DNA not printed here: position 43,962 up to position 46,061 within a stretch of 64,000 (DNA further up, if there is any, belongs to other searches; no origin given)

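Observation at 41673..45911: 1412-aa polytopic membrane giant: candidate AftD-like GT-C glycosyltransferase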

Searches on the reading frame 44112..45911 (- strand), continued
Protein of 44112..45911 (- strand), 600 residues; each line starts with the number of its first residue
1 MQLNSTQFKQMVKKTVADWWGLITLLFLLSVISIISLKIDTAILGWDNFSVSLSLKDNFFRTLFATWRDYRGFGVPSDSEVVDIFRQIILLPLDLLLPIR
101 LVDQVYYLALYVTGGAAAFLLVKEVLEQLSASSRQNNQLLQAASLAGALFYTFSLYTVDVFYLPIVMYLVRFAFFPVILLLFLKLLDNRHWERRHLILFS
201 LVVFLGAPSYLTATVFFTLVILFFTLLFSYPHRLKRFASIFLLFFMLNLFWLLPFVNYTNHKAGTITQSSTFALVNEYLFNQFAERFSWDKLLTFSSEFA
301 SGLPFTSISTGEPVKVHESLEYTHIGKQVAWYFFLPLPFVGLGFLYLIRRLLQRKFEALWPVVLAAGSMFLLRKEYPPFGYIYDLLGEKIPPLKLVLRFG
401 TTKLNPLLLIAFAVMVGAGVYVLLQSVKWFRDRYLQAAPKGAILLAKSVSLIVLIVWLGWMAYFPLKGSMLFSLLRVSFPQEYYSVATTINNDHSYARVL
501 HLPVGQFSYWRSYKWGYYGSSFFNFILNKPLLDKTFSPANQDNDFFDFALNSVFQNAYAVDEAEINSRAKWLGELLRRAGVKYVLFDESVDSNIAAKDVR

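Call 74: find_homologous_proteins(query=P0081, max_evalue=1e-10)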
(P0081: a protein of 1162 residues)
Query P0081 (1162 aa): 933 proteins with E <= 1e-10 among 8000 candidates; the best 120 are listed.
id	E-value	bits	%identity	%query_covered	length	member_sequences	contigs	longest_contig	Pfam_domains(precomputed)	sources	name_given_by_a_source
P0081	0.0e+0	2555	100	100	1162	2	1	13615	PF00754.32,PF11847.14,PF24607.2,PF24135.2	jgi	jgi:arabinofuranan 3-O-arabinosyltransferase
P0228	0.0e+0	1806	72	100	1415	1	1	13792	PF00754.32,PF11847.14,PF24607.2,PF24135.2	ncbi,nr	ncbi:MAG TPA: alpha-(1-_3)-arabinofuranosyltransferase family protein [Acidimicrobiia bacterium]|nr:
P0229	0.0e+0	1793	71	100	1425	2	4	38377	PF00754.32,PF11847.14,PF24607.2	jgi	jgi:arabinofuranan 3-O-arabinosyltransferase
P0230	0.0e+0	1782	71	100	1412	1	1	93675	PF11847.14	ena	-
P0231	0.0e+0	1725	69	100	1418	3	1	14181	PF00754.32,PF11847.14,PF24607.2,PF24135.2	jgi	jgi:arabinofuranan 3-O-arabinosyltransferase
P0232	0.0e+0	1715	68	100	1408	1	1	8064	PF00754.32,PF11847.14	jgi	jgi:hypothetical protein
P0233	0.0e+0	1702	68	99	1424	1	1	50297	PF00754.32,PF11847.14,PF22633.4,PF24607.2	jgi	jgi:hypothetical protein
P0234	0.0e+0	1702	69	99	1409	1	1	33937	PF00754.32,PF11847.14,PF24607.2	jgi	jgi:hypothetical protein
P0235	0.0e+0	1672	70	96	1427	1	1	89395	PF00754.32,PF11847.14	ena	-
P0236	0.0e+0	1545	63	98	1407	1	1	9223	PF00754.32,PF11847.14,PF22633.4,PF24135.2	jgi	jgi:arabinofuranan 3-O-arabinosyltransferase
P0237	0.0e+0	1425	72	80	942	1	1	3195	PF00754.32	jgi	jgi:hypothetical protein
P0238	0.0e+0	1419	59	99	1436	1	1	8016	PF11847.14,PF24607.2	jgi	jgi:arabinofuranan 3-O-arabinosyltransferase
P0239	0.0e+0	1418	60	100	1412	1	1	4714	PF00754.32,PF11847.14,PF22633.4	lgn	-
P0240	0.0e+0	1410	58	100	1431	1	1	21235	PF00754.32,PF11847.14,PF24607.2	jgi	jgi:arabinofuranan 3-O-arabinosyltransferase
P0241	0.0e+0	1403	70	80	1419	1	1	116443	PF11847.14,PF24607.2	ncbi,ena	-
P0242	0.0e+0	1401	59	99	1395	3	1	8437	PF00754.32,PF11847.14,PF22633.4,PF24607.2,PF24135.2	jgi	jgi:arabinofuranan 3-O-arabinosyltransferase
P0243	0.0e+0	1397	59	99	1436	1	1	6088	PF00754.32,PF11847.14,PF24607.2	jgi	jgi:arabinofuranan 3-O-arabinosyltransferase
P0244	0.0e+0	1391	58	99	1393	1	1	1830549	PF00754.32,PF11847.14,PF24135.2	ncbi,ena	-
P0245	0.0e+0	1381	59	99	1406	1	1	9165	PF00754.32,PF11847.14,PF22633.4,PF24607.2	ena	-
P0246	0.0e+0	1374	58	98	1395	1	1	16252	PF00754.32,PF11847.14,PF22633.4,PF24607.2,PF24135.2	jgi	jgi:arabinofuranan 3-O-arabinosyltransferase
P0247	0.0e+0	1363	58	95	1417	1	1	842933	PF00754.32,PF11847.14,PF22633.4,PF24607.2,PF24135.2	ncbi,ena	-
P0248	0.0e+0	1361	56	99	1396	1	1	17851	PF00754.32,PF11847.14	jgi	jgi:hypothetical protein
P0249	0.0e+0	1348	55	99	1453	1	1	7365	PF00754.32,PF11847.14,PF22633.4,PF24607.2,PF24135.2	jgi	jgi:hypothetical protein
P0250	0.0e+0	1347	56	99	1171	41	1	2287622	PF00754.32,PF11847.14,PF22633.4,PF24607.2,PF24135.2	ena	-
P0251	0.0e+0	1342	57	99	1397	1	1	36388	PF00754.32,PF11847.14,PF24607.2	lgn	-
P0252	0.0e+0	1341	57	99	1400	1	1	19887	PF00754.32,PF11847.14,PF24607.2,PF24135.2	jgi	jgi:arabinofuranan 3-O-arabinosyltransferase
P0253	0.0e+0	1334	56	99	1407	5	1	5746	PF00754.32,PF11847.14,PF24607.2,PF24135.2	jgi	jgi:arabinofuranan 3-O-arabinosyltransferase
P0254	0.0e+0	1327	55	100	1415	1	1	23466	PF00754.32,PF11847.14,PF24607.2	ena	-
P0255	0.0e+0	1325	56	99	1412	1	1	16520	PF00754.32,PF11847.14,PF24607.2,PF24135.2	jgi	jgi:arabinofuranan 3-O-arabinosyltransferase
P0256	0.0e+0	1314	55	99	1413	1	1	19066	PF00754.32,PF11847.14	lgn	-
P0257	0.0e+0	1311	57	99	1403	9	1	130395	PF00754.32,PF11847.14,PF22633.4,PF24607.2,PF24135.2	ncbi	-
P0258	0.0e+0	1307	56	99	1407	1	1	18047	PF00754.32,PF11847.14,PF24607.2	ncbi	-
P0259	0.0e+0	1301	56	99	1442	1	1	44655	PF00754.32,PF11847.14,PF22633.4,PF24607.2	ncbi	-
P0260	0.0e+0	1298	55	99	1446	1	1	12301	PF00754.32,PF11847.14,PF24607.2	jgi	jgi:arabinofuranan 3-O-arabinosyltransferase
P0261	0.0e+0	1290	56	99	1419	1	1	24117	PF00754.32,PF11847.14,PF22633.4,PF24607.2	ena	-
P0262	0.0e+0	1288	55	99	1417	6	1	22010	PF00754.32,PF11847.14,PF24607.2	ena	-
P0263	0.0e+0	1286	56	97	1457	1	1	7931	PF00754.32,PF11847.14,PF24607.2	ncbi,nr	ncbi:MAG TPA: alpha-(1-_3)-arabinofuranosyltransferase family protein [Acidimicrobiales bacterium]|n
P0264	0.0e+0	1286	56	99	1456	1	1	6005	PF00754.32,PF11847.14,PF24607.2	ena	-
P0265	0.0e+0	1285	55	99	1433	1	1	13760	PF00754.32,PF11847.14,PF22633.4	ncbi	ncbi:MAG: alpha-(1-_3)-arabinofuranosyltransferase family protein [Acidimicrobiia bacterium]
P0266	0.0e+0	1283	57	99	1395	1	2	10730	PF00754.32,PF11847.14,PF22633.4,PF24607.2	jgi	jgi:arabinofuranan 3-O-arabinosyltransferase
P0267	0.0e+0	1282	55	99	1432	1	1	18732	PF00754.32,PF11847.14,PF22633.4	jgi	jgi:arabinofuranan 3-O-arabinosyltransferase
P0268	0.0e+0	1281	54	99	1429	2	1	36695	PF00754.32,PF11847.14,PF24607.2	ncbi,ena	-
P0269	0.0e+0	1281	55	99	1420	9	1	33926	PF00754.32,PF11847.14,PF24607.2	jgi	jgi:hypothetical protein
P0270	0.0e+0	1280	55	98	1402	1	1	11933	PF00754.32,PF11847.14,PF22633.4,PF24607.2,PF24135.2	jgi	-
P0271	0.0e+0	1279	56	99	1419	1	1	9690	PF00754.32,PF11847.14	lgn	-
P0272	0.0e+0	1279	56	98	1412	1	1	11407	PF00754.32,PF11847.14,PF24607.2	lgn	-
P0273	0.0e+0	1276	55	97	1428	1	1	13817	PF00754.32,PF11847.14,PF22633.4,PF24607.2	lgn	-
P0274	0.0e+0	1273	56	98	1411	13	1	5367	PF00754.32,PF11847.14,PF22633.4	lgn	-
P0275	0.0e+0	1273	56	99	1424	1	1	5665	PF00754.32,PF11847.14,PF22633.4,PF24607.2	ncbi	-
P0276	0.0e+0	1270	55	97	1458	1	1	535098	PF00754.32,PF11847.14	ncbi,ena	-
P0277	0.0e+0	1269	54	99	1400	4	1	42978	PF00754.32,PF11847.14,PF24607.2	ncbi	-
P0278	0.0e+0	1268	55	99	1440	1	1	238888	PF00754.32,PF11847.14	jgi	jgi:arabinofuranan 3-O-arabinosyltransferase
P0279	0.0e+0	1267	56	95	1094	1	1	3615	PF00754.32,PF11847.14,PF24607.2,PF24135.2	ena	-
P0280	0.0e+0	1260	53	100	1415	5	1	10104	PF00754.32,PF11847.14,PF24607.2,PF24135.2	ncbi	ncbi:MAG: alpha-(1-_3)-arabinofuranosyltransferase family protein [Acidimicrobiia bacterium]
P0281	0.0e+0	1257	55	99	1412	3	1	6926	PF00754.32,PF11847.14,PF22633.4,PF24607.2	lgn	-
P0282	0.0e+0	1256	55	99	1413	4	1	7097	PF00754.32,PF11847.14,PF22633.4,PF24607.2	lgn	-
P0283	0.0e+0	1255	56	91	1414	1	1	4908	PF00754.32,PF11847.14,PF22633.4,PF24607.2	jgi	jgi:hypothetical protein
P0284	0.0e+0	1254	54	99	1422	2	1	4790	PF00754.32,PF11847.14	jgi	-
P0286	0.0e+0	1254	55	100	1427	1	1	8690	PF00754.32,PF11847.14,PF22633.4,PF24607.2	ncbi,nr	ncbi:MAG: DUF3367 domain-containing protein [Acidimicrobiia bacterium]|nr:DUF3367 domain-containing 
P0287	0.0e+0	1246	54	100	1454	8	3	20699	PF00754.32,PF11847.14,PF24607.2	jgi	jgi:arabinofuranan 3-O-arabinosyltransferase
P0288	0.0e+0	1243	54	99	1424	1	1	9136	PF00754.32,PF11847.14,PF22633.4,PF24607.2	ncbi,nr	ncbi:MAG TPA: alpha-(1-_3)-arabinofuranosyltransferase family protein [Acidimicrobiia bacterium]|nr:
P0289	0.0e+0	1242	69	70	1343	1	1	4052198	PF00754.32,PF11847.14,PF24607.2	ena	-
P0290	0.0e+0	1241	54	100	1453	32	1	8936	PF00754.32,PF11847.14,PF24607.2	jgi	jgi:arabinofuranan 3-O-arabinosyltransferase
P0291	0.0e+0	1240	54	100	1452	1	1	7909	PF00754.32,PF11847.14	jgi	jgi:arabinofuranan 3-O-arabinosyltransferase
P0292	0.0e+0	1238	53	99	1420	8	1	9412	PF11847.14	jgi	jgi:arabinofuranan 3-O-arabinosyltransferase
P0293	0.0e+0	1236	54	99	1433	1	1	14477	PF00754.32,PF11847.14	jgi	jgi:arabinofuranan 3-O-arabinosyltransferase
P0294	0.0e+0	1235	55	97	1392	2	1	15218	PF00754.32,PF11847.14,PF22633.4,PF24607.2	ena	-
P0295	0.0e+0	1232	53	99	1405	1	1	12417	PF00754.32,PF11847.14,PF22633.4,PF24607.2,PF24135.2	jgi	jgi:hypothetical protein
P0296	0.0e+0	1224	53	99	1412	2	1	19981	PF00754.32,PF11847.14,PF22633.4,PF24607.2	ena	-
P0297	0.0e+0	1222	53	100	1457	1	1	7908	PF00754.32,PF11847.14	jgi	jgi:hypothetical protein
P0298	0.0e+0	1222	55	95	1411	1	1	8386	PF00754.32,PF11847.14,PF22633.4,PF24607.2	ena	-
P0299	0.0e+0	1222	53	99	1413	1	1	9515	PF00754.32,PF11847.14,PF22633.4,PF24607.2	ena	-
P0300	0.0e+0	1219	54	98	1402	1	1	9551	PF00754.32,PF11847.14,PF22633.4,PF24607.2,PF24135.2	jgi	jgi:hypothetical protein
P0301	0.0e+0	1216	53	99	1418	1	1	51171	PF00754.32,PF11847.14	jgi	jgi:hypothetical protein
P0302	0.0e+0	1209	53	97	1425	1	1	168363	PF00754.32,PF11847.14,PF24607.2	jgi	-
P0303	0.0e+0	1202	53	99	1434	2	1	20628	PF00754.32,PF11847.14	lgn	-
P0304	0.0e+0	1197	53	99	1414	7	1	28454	PF00754.32,PF11847.14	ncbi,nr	ncbi:MAG TPA: alpha-(1-_3)-arabinofuranosyltransferase family protein [Acidimicrobiia bacterium]|nr:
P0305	0.0e+0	1195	53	98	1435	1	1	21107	PF00754.32,PF11847.14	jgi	jgi:hypothetical protein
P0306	0.0e+0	1192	52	100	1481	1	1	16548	PF11847.14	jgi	jgi:hypothetical protein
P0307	0.0e+0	1189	53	99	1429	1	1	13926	PF00754.32,PF11847.14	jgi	jgi:arabinofuranan 3-O-arabinosyltransferase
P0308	0.0e+0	1171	52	95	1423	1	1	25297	PF00754.32,PF11847.14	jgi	jgi:arabinofuranan 3-O-arabinosyltransferase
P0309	0.0e+0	1169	54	97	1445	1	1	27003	PF00754.32,PF11847.14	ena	-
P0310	0.0e+0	1165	54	91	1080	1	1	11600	PF00754.32,PF11847.14,PF24607.2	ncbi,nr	ncbi:MAG: alpha-(1-_3)-arabinofuranosyltransferase, partial [Actinomycetota bacterium]|nr:alpha-(1->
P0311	0.0e+0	1158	53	96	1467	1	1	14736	PF00754.32,PF11847.14,PF24607.2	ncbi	-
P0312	0.0e+0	1135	53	98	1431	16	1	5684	PF11847.14,PF24135.2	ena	-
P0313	0.0e+0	1121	50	100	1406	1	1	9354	PF00754.32,PF11847.14,PF24607.2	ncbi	-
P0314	0.0e+0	1114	52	98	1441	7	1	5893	PF00754.32,PF11847.14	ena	-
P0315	0.0e+0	1100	52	92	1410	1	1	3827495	PF00754.32,PF11847.14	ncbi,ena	-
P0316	0.0e+0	1092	52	100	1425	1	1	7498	PF00754.32,PF11847.14,PF22633.4,PF24607.2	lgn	-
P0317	0.0e+0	1091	51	100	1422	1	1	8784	PF00754.32,PF11847.14,PF22633.4,PF24607.2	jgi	-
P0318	0.0e+0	1089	50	99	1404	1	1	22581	PF11847.14,PF24607.2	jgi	-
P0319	0.0e+0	1086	53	90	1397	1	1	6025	PF00754.32,PF11847.14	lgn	-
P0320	0.0e+0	1084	51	100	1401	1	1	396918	PF00754.32,PF11847.14,PF22633.4,PF24607.2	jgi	jgi:arabinofuranan 3-O-arabinosyltransferase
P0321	0.0e+0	1083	49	99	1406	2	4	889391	PF11847.14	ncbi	ncbi:MAG: alpha-(1-_3)-arabinofuranosyltransferase family protein [Acidimicrobiia bacterium]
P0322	0.0e+0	1083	51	100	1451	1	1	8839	PF00754.32,PF11847.14,PF22633.4,PF24607.2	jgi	jgi:arabinofuranan 3-O-arabinosyltransferase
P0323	0.0e+0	1082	50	99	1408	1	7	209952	PF11847.14,PF24135.2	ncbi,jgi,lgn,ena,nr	ncbi:MAG: DUF3367 domain-containing protein [Actinobacteria bacterium]|nr:DUF3367 domain-containing 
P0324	0.0e+0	1073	50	97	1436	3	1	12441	PF00754.32,PF11847.14,PF24607.2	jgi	jgi:hypothetical protein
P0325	0.0e+0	1072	51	99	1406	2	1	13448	PF00754.32,PF11847.14,PF24607.2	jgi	jgi:hypothetical protein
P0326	0.0e+0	1065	50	99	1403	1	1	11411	PF00754.32,PF11847.14,PF24607.2,PF24135.2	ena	-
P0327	0.0e+0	1065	50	99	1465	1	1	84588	PF00754.32,PF11847.14,PF24607.2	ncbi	-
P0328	0.0e+0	1063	48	98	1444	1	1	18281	PF00754.32,PF11847.14,PF22633.4,PF24135.2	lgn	-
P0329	0.0e+0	1061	50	99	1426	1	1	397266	PF00754.32,PF11847.14,PF22633.4,PF24607.2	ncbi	-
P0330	0.0e+0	1060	50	99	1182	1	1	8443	PF00754.32,PF11847.14,PF22633.4,PF24607.2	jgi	jgi:hypothetical protein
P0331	0.0e+0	1057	50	97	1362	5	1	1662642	PF00754.32,PF11847.14,PF24607.2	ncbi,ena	-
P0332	0.0e+0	1056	49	99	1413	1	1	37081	PF00754.32,PF11847.14,PF22633.4,PF24607.2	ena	-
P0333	0.0e+0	1056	50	99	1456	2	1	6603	PF00754.32,PF11847.14,PF22633.4,PF24607.2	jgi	jgi:hypothetical protein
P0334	0.0e+0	1053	50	98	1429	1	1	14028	PF00754.32,PF11847.14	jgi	jgi:arabinofuranan 3-O-arabinosyltransferase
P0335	0.0e+0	1053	51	96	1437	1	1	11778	PF00754.32,PF11847.14,PF24607.2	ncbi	ncbi:MAG TPA: alpha-(1-_3)-arabinofuranosyltransferase family protein, partial [Acidimicrobiia bacte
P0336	0.0e+0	1050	48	100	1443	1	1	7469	PF00754.32,PF11847.14,PF22633.4,PF24607.2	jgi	jgi:arabinofuranan 3-O-arabinosyltransferase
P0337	0.0e+0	1047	48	99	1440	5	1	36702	PF00754.32,PF11847.14,PF22633.4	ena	-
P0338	0.0e+0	1043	50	92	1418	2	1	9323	PF00754.32,PF11847.14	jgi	-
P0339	0.0e+0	1042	50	99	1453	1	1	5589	PF00754.32,PF11847.14,PF24607.2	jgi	jgi:hypothetical protein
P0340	0.0e+0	1040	49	89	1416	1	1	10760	PF00754.32,PF11847.14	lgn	-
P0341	0.0e+0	1037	47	99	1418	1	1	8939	PF00754.32,PF11847.14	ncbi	-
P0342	0.0e+0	1035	56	78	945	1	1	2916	PF00754.32,PF11847.14,PF22633.4,PF24607.2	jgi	jgi:hypothetical protein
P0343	0.0e+0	1033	49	96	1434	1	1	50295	PF00754.32,PF11847.14,PF22633.4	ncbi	ncbi:MAG: alpha-(1-_3)-arabinofuranosyltransferase family protein [Acidimicrobiia bacterium]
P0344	0.0e+0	1033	49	99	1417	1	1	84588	PF00754.32,PF11847.14,PF22633.4,PF24607.2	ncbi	-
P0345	0.0e+0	1032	50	95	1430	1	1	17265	PF00754.32,PF11847.14,PF22633.4,PF24607.2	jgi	jgi:arabinofuranan 3-O-arabinosyltransferase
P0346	0.0e+0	1030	49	99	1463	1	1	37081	PF00754.32,PF11847.14,PF22633.4,PF24607.2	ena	-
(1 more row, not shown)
